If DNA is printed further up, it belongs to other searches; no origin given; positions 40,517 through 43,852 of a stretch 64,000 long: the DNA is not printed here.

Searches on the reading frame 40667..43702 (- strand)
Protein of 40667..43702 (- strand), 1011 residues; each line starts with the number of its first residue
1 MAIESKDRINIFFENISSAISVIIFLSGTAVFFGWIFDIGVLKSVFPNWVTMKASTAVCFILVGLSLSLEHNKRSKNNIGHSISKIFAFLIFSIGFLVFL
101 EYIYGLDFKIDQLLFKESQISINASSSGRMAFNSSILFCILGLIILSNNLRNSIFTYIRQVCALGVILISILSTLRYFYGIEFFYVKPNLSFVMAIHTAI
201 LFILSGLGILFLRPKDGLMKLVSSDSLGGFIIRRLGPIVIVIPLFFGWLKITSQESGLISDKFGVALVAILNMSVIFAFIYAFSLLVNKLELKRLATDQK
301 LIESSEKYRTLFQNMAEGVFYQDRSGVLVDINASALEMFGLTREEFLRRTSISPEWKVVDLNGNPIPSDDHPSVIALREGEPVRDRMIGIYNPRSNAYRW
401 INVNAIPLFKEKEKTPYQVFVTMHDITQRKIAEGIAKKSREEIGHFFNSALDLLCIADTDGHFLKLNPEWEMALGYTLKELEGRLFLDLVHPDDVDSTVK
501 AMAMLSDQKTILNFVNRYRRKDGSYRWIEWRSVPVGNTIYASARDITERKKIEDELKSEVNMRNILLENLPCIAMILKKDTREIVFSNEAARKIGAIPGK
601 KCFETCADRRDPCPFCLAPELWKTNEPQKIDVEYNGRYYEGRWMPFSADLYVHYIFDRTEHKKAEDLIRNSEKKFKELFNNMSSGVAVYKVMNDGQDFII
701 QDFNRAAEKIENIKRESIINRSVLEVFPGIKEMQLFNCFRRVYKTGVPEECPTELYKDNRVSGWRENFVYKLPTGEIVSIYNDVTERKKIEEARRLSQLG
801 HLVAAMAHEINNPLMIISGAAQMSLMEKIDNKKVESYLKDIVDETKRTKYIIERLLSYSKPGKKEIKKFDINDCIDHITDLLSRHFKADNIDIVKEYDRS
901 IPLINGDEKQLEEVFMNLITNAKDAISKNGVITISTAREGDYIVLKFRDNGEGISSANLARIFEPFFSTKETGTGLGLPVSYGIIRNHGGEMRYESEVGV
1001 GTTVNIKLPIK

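Call 29: search_protein_families(library=ncbifam, proteins=[window:40667-43702:-], max_evalue=1e-10)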
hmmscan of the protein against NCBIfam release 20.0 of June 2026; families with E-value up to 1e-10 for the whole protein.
window:40667-43702:- (1011 aa): 68 families (the best 25 are shown)
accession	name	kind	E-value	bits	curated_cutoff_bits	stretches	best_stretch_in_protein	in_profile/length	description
NF008468.0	PRK11360.1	equivalog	6.6e-78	262.6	646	1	677-1011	272-609/616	two-component system sensor histidine kinase AtoS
NF046044.1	PnpS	equivalog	1.9e-53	181.9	400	1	662-1009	44-390/390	two-component system histidine kinase PnpS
NF010411.0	PRK13837.1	equivalog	2.3e-52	178.1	647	1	788-1010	439-675/828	two-component system VirA-like sensor kinase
NF052573.1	HisKinEspAMyxo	equivalog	5.9e-48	163.5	1400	2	655-1008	240-609/755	serine histidine kinase EspA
NF007688.0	PRK10364.1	equivalog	1.9e-45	155.5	479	1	790-1010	231-451/460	two-component system sensor histidine kinase ZraS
NF038348.1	T2SS_HK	subfamily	6.2e-40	137.2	450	1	834-1011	397-574/574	histidine kinase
NF033092.0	HK_WalK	equivalog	1.4e-39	136.2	725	1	664-1010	249-594/594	cell wall metabolism sensor histidine kinase WalK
NF046020.1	HisKinCckABruc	equivalog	8.7e-39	133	1000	1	774-1009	450-706/868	cell cycle histidine kinase CckA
NF041777.1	sens_FixL_Rhizob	equivalog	3.8e-38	131.3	850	1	793-1010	256-481/485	sensor protein FixL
TIGR00229.1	sensory_box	domain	6.2e-38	129.8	22.9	1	445-556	9-126/126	PAS domain S-box protein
TIGR02966.1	phoR_proteo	equivalog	4.3e-37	127.9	334.2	1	673-1007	6-332/333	phosphate regulon sensor histidine kinase PhoR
NF053867.1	SprKinKinDBac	equivalog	5.8e-37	127.3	775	1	786-1010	274-497/500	sporulation kinase KinD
NF010076.0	PRK13557.1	subfamily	6.6e-37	127.1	631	1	783-1010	143-394/540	histidine kinase famiy protein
NF047874.1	MASE3_PAS_HK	subfamily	1.3e-35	123.3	560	1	659-1010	251-625/655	MASE3 domain-containing sensor histidine kinase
NF052574.1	HisKinEspCMyxo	equivalog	2e-35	122.2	1200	1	776-1009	390-636/785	serine histidine kinase EspC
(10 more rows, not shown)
